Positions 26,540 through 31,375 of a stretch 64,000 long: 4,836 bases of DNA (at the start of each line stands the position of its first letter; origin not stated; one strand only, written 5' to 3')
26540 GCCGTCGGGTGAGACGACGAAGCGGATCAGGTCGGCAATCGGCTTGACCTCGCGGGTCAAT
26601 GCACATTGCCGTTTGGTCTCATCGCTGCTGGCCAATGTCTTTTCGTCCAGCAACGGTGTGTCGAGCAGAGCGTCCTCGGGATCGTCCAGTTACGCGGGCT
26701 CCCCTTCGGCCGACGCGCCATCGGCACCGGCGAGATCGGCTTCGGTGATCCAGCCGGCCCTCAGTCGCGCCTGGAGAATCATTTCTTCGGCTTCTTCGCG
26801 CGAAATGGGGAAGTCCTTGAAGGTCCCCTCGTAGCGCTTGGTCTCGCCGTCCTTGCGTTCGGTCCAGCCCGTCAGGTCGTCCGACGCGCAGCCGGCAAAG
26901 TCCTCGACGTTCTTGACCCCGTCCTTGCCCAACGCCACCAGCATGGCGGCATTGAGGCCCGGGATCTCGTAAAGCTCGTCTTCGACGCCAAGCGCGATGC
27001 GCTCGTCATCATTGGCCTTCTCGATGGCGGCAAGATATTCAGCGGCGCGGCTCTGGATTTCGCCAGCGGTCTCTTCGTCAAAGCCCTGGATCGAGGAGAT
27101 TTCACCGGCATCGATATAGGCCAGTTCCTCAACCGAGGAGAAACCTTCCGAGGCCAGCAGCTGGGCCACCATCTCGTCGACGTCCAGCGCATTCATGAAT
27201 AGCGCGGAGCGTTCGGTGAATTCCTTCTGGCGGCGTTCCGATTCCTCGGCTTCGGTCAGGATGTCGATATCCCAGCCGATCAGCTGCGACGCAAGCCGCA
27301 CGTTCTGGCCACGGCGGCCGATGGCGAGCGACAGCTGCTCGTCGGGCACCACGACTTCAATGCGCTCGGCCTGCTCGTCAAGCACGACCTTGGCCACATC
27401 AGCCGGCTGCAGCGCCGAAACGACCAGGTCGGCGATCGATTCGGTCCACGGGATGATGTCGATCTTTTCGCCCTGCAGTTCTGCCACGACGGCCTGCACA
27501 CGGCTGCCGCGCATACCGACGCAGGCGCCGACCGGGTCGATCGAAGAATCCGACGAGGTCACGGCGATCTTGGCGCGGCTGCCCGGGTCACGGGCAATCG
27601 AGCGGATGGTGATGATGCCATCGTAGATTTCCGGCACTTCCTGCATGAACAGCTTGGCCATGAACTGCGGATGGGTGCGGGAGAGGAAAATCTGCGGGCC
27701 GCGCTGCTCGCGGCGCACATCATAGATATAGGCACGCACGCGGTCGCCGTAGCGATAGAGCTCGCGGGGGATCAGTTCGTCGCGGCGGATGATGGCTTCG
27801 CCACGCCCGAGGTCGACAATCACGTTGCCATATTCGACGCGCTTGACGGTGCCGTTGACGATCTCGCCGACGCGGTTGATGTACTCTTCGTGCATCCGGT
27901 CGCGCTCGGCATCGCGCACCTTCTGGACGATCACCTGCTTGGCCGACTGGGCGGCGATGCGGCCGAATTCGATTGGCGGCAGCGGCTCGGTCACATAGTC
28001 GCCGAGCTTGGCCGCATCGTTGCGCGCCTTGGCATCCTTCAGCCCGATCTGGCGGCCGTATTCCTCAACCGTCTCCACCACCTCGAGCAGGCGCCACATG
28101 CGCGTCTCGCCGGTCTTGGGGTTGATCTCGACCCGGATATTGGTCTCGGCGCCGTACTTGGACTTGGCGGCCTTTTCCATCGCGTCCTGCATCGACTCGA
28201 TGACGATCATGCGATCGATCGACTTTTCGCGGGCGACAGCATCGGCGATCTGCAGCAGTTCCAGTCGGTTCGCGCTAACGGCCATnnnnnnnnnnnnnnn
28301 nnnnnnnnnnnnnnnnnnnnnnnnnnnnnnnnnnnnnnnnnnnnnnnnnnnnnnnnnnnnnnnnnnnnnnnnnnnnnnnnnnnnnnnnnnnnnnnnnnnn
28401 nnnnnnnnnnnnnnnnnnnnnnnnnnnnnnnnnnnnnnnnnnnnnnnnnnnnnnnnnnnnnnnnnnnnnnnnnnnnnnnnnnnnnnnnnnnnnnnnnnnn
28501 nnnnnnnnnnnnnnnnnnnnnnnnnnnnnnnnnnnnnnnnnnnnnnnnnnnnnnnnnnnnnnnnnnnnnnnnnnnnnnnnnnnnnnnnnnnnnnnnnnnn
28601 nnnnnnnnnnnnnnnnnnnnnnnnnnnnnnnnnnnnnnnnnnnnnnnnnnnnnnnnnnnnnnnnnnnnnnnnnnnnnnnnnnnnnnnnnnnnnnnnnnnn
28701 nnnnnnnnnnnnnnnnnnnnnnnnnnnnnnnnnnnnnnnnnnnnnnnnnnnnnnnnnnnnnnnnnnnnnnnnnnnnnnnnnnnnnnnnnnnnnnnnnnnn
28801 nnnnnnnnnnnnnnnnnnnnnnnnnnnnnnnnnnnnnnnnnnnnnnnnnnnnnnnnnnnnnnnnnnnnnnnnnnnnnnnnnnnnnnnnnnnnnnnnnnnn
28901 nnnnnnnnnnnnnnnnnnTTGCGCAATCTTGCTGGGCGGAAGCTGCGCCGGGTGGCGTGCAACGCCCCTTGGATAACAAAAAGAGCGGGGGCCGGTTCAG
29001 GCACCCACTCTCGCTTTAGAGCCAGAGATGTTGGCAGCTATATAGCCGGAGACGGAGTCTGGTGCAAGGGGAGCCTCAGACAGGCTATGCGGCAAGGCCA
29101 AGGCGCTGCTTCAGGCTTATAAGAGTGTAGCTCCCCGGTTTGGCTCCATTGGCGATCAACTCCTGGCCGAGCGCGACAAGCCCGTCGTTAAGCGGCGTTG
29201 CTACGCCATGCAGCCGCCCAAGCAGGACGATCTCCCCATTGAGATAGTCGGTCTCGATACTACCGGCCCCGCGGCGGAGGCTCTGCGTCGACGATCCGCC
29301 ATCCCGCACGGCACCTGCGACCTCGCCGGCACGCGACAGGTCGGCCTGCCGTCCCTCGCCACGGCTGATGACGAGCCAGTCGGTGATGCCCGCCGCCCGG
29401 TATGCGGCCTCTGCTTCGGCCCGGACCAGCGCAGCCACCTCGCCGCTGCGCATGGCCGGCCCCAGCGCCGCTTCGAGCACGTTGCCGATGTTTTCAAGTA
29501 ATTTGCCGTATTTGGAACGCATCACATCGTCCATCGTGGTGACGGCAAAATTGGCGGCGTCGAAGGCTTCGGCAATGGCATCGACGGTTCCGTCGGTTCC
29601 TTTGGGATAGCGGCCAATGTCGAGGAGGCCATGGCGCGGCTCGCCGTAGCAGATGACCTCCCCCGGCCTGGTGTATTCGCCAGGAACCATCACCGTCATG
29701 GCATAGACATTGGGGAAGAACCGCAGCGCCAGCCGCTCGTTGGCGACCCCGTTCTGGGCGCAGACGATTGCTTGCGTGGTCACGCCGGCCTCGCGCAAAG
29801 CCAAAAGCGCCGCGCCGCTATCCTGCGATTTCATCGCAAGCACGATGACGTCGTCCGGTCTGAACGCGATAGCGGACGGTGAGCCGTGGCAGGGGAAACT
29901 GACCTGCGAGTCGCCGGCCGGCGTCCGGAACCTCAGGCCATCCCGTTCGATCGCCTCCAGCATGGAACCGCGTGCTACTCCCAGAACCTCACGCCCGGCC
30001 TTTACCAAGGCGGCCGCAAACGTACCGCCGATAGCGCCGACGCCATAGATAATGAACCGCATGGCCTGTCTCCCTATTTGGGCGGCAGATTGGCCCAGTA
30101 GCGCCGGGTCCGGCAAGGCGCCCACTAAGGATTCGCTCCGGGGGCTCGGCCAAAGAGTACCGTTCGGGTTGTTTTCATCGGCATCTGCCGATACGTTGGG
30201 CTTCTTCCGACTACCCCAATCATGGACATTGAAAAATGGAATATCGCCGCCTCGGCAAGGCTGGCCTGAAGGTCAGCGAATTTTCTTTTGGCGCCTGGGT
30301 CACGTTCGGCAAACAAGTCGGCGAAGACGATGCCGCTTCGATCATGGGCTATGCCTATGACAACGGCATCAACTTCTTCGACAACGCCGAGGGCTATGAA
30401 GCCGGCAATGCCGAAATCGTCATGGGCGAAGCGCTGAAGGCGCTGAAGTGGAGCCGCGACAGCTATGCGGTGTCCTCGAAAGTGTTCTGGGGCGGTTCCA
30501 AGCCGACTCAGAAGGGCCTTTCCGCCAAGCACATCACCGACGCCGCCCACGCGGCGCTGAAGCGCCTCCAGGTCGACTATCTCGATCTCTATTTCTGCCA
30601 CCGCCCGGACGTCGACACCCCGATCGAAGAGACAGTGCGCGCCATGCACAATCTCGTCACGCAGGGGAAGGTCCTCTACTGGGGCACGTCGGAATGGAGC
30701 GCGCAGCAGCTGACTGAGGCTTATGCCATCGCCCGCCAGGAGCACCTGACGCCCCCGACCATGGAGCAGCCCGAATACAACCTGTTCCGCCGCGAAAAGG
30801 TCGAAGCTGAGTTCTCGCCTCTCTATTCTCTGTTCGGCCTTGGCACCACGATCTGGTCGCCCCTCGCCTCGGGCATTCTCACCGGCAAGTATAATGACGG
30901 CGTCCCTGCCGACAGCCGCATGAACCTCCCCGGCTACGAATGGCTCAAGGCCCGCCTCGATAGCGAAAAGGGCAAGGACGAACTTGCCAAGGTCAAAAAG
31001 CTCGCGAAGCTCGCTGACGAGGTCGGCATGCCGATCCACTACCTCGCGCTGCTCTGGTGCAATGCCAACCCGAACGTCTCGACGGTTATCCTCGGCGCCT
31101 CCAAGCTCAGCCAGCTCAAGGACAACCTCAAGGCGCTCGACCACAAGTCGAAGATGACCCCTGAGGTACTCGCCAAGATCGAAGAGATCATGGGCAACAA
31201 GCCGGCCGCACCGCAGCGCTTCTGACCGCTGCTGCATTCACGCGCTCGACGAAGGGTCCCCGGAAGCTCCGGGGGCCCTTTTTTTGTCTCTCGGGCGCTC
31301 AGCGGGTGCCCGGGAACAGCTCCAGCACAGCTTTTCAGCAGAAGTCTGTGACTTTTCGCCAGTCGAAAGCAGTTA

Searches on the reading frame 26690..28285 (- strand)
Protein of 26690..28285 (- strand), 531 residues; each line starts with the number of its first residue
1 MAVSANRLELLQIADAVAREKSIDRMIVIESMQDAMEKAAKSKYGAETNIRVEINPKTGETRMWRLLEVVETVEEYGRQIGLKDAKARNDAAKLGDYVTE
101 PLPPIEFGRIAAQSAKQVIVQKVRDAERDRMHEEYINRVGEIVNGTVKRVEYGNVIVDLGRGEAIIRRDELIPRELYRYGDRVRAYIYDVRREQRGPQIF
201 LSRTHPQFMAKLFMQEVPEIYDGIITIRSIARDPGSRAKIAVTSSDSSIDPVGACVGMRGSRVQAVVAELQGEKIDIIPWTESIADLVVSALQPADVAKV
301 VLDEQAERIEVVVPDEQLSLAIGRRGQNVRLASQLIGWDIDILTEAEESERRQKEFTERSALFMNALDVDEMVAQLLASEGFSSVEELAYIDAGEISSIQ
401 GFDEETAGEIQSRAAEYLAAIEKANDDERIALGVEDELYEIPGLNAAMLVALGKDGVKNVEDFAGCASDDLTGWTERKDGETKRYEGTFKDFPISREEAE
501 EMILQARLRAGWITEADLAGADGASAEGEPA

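Call 77: search_protein_families(library=pfam, proteins=[window:26690-28285:-], max_evalue=0.00001)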
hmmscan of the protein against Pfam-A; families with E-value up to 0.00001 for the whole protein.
window:26690-28285:- (531 aa): 4 families
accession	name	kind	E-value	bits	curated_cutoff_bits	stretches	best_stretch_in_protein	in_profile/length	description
PF08529.16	NusA_N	-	4.8e-40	136.9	23.8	1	9-129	1-119/119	NusA N-terminal domain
PF13184.12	KH_5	-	4.7e-28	97.6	27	1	234-300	1-67/69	NusA-like KH domain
PF14520.12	HHH_5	-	6.7e-09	36.5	27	0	373-414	14-55/57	Helix-hairpin-helix domain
PF00575.29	S1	-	5.9e-08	33.4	22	1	139-198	4-70/74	S1 RNA binding domain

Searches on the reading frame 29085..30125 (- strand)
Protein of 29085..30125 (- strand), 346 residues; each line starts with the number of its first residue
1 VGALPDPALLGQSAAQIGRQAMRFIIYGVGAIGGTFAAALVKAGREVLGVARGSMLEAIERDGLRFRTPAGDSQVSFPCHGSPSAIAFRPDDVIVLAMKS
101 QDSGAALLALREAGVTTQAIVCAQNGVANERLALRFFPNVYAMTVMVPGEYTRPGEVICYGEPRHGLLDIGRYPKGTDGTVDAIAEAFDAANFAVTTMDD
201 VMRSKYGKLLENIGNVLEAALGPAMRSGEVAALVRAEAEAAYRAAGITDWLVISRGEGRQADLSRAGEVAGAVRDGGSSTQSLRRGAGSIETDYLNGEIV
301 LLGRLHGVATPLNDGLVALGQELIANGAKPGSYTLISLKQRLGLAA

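Call 77: search_protein_families(library=pfam, proteins=[window:29085-30125:-], max_evalue=0.00001)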
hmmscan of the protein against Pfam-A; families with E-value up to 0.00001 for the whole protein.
window:29085-30125:- (346 aa): 2 families
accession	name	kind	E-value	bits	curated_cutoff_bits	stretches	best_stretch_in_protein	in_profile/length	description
PF02558.23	ApbA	-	6.6e-21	74.9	22.2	1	25-161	2-139/150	Ketopantoate reductase PanE/ApbA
PF08546.17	ApbA_C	-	3.5e-06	27.8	22.7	1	269-319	71-120/125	Ketopantoate reductase PanE/ApbA C terminal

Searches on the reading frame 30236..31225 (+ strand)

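Call 77: search_protein_families(library=pfam, proteins=[window:30236-31225:+], max_evalue=0.00001)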
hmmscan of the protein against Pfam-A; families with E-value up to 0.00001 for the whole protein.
window:30236-31225:+ (329 aa): 1 family
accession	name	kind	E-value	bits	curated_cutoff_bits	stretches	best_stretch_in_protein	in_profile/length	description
PF00248.27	Aldo_ket_red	-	2.2e-66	224.3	24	1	17-318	3-289/291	Aldo/keto reductase family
